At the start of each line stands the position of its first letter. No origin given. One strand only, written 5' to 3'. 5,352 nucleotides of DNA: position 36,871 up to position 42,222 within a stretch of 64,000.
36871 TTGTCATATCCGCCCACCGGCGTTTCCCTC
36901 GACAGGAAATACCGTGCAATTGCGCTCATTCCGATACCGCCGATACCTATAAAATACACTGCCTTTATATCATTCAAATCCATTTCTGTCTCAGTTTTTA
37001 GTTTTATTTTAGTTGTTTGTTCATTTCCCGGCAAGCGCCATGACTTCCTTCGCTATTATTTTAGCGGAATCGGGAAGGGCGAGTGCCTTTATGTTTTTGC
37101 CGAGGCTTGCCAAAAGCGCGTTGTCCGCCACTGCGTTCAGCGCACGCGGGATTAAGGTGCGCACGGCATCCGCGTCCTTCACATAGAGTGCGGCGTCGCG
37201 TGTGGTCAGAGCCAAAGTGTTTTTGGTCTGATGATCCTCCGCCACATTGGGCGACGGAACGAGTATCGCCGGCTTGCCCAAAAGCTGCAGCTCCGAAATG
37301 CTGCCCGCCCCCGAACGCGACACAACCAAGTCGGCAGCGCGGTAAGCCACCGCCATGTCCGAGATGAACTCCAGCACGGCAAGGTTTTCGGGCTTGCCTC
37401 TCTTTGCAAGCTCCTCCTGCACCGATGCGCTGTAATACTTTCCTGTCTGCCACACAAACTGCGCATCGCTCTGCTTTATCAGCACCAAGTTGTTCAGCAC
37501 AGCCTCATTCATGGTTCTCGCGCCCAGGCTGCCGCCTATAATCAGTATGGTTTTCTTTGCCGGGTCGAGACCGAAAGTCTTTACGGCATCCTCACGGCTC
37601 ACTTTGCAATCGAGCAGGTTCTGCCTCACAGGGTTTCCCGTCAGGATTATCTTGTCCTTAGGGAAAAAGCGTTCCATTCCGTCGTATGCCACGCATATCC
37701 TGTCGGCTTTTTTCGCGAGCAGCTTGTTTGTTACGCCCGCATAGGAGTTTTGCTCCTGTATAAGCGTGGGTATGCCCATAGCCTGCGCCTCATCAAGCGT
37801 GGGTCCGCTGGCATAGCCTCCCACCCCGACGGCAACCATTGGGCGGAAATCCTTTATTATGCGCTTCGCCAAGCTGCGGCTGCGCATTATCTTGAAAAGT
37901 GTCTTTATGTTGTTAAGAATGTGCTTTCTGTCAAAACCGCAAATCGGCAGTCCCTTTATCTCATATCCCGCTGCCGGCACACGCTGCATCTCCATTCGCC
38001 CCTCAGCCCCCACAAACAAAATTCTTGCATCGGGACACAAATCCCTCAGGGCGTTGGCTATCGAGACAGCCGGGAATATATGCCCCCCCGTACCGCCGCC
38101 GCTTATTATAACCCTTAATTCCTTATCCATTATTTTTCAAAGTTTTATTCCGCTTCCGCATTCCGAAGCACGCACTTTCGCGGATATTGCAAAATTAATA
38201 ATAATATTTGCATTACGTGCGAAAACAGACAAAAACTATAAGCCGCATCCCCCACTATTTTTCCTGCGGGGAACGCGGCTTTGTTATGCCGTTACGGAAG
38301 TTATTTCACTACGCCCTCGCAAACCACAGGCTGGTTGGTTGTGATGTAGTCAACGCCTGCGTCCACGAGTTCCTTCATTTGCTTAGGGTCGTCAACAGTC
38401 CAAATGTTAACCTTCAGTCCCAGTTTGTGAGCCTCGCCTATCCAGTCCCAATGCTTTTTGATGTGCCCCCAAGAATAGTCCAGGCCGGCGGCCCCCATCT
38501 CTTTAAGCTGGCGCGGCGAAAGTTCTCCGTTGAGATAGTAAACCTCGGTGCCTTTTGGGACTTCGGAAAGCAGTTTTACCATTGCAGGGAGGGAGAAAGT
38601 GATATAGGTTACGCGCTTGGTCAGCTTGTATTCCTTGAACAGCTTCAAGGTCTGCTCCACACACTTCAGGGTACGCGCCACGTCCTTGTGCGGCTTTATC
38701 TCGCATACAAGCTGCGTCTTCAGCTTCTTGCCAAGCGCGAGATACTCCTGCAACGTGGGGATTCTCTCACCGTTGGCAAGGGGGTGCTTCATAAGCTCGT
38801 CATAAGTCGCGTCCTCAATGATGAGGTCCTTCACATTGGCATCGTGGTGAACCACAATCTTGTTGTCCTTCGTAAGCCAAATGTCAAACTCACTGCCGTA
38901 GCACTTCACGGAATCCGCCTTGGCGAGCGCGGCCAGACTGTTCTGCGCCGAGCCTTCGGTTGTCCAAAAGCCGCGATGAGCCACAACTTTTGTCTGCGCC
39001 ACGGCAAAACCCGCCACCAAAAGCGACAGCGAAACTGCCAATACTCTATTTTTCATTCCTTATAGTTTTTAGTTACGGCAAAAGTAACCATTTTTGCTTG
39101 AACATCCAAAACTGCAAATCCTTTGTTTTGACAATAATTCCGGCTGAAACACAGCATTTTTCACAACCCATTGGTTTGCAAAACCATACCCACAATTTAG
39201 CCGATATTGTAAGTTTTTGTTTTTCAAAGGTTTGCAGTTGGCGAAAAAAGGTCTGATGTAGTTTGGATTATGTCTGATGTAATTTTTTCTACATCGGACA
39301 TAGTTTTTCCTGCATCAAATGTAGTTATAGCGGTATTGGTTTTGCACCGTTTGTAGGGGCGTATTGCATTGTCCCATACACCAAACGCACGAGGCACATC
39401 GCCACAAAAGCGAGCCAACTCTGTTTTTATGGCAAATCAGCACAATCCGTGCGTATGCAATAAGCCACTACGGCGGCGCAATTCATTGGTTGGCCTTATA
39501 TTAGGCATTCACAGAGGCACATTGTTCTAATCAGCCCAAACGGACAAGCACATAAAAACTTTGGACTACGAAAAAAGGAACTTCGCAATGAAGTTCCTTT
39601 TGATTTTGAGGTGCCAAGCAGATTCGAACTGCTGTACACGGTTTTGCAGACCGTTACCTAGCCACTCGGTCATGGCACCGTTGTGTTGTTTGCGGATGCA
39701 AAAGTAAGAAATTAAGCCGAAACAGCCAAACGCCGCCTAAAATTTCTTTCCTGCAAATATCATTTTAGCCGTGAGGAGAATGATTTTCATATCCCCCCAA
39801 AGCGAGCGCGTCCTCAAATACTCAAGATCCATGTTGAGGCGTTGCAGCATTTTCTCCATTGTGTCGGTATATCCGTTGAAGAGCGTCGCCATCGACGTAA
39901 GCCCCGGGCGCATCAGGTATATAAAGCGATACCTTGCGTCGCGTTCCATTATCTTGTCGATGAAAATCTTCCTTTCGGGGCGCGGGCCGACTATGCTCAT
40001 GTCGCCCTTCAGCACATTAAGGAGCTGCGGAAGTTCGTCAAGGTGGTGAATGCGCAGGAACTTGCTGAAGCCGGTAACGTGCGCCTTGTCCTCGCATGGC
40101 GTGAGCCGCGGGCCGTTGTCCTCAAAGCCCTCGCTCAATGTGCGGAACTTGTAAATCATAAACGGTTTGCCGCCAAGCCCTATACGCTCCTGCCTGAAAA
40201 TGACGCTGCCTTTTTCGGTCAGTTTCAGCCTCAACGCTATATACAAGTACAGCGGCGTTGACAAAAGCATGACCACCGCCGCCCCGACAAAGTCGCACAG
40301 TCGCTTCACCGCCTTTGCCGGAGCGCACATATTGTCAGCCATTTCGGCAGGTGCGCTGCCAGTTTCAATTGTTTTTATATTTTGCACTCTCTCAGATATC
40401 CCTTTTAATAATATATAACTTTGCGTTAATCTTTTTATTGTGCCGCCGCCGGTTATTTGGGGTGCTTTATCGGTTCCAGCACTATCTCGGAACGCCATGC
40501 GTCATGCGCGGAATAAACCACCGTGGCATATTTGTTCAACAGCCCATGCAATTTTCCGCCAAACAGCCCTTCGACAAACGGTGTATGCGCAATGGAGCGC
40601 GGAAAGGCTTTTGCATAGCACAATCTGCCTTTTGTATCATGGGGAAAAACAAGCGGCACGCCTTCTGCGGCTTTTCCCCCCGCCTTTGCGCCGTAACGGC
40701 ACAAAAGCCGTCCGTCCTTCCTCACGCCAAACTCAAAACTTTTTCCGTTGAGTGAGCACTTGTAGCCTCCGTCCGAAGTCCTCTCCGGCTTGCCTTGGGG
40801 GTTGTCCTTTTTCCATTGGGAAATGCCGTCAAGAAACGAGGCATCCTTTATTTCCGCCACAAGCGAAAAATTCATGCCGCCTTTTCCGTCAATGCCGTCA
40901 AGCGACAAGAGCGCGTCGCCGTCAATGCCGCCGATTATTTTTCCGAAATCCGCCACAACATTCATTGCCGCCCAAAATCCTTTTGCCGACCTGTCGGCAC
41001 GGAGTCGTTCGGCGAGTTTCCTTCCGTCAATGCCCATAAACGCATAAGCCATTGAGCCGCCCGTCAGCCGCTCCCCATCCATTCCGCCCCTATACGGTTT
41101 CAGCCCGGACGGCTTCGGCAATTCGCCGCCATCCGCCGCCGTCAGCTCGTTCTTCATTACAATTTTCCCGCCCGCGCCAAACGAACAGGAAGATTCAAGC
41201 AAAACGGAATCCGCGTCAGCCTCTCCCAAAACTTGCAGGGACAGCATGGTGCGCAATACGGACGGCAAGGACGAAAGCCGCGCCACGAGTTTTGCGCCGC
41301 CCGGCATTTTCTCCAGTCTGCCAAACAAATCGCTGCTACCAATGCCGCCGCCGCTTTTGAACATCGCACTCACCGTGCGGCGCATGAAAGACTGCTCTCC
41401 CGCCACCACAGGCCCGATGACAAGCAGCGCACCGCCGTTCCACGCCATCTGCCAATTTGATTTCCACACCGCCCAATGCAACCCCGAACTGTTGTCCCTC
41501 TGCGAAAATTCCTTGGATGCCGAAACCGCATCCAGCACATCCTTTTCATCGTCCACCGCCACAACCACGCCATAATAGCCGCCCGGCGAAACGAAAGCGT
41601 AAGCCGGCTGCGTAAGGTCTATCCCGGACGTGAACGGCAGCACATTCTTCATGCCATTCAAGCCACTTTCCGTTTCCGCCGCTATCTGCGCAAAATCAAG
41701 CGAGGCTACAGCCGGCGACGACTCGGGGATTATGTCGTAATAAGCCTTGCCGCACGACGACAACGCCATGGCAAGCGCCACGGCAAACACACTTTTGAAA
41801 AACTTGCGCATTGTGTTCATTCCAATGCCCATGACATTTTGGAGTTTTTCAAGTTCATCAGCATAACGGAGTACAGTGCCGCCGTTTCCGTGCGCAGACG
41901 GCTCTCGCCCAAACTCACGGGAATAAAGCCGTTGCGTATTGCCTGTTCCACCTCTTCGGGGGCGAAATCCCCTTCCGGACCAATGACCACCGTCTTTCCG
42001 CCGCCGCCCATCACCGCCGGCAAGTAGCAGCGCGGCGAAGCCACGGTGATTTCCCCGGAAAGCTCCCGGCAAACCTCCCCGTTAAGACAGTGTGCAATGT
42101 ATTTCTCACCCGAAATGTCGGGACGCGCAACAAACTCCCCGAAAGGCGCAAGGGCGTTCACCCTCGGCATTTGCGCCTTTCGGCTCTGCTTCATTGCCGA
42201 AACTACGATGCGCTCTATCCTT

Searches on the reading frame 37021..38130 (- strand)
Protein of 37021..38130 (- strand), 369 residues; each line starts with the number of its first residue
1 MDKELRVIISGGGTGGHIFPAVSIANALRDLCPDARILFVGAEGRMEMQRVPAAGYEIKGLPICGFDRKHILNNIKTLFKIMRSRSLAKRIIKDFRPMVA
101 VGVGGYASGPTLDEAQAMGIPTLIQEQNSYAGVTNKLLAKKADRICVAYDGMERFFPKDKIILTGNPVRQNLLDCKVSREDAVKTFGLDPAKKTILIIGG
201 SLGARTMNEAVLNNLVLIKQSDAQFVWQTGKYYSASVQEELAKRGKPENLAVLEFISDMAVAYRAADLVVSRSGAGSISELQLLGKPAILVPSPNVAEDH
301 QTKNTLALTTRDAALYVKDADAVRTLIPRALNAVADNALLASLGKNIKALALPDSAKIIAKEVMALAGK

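Call 79: search_protein_families(library=pfam, proteins=[window:37021-38130:-])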
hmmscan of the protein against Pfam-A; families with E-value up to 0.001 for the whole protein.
window:37021-38130:- (369 aa): 3 families
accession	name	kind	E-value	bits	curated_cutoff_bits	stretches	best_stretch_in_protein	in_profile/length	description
PF04101.22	Glyco_tran_28_C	-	1.2e-34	120.2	22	1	194-347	1-154/166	Glycosyltransferase family 28 C-terminal domain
PF03033.26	Glyco_transf_28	-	1.5e-32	113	26.2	1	7-146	1-138/139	Glycosyltransferase family 28 N-terminal domain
PF13692.12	Glyco_trans_1_4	-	0.00064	20.4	27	0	209-314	18-130/142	Glycosyl transferases group 1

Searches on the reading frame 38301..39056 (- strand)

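Call 79: search_protein_families(library=pfam, proteins=[window:38301-39056:-])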
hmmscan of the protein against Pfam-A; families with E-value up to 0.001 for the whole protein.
window:38301-39056:- (251 aa): 2 families
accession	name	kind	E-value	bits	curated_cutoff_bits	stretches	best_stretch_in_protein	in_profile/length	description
PF03009.23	GDPD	-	1.6e-23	84.5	23.6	1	27-243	1-242/244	Glycerophosphoryl diester phosphodiesterase family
PF13653.12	GDPD_2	-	2.4e-11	44.2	27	1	215-243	1-29/30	Glycerophosphoryl diester phosphodiesterase family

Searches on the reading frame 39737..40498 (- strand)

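Call 82: search_protein_families(library=pfam, proteins=[window:39737-40498:-])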
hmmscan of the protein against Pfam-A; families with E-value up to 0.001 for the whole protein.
window:39737-40498:- (253 aa): 1 family
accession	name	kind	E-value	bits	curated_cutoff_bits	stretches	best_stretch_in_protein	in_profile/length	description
PF02397.22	Bac_transf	-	3.6e-53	180.2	27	1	65-248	1-178/179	Bacterial sugar transferase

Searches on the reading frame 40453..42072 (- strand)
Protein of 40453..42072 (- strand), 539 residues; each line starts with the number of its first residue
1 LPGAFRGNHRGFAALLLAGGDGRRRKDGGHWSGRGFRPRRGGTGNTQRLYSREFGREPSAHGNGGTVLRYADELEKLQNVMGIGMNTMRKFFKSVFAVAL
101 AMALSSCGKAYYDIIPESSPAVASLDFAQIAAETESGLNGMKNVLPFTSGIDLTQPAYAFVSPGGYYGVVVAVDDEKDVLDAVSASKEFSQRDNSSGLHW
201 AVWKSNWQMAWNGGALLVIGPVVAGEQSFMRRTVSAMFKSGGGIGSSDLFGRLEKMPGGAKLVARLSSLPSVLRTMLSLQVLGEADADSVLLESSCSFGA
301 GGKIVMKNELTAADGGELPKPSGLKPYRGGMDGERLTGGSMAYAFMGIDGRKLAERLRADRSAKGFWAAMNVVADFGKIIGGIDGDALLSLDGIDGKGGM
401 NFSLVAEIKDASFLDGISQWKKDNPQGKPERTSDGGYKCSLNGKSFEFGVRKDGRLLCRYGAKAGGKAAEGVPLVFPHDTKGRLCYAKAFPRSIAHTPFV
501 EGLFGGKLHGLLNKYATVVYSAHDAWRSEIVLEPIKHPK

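Call 82: search_protein_families(library=pfam, proteins=[window:40453-42072:-])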
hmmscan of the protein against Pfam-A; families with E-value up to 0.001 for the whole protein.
window:40453-42072:- (539 aa): 1 family
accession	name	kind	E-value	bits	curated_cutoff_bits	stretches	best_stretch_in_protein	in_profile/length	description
PF16120.10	DUF4836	-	7.2e-25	88.3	27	1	146-456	61-383/481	Domain of unknown function (DUF4836)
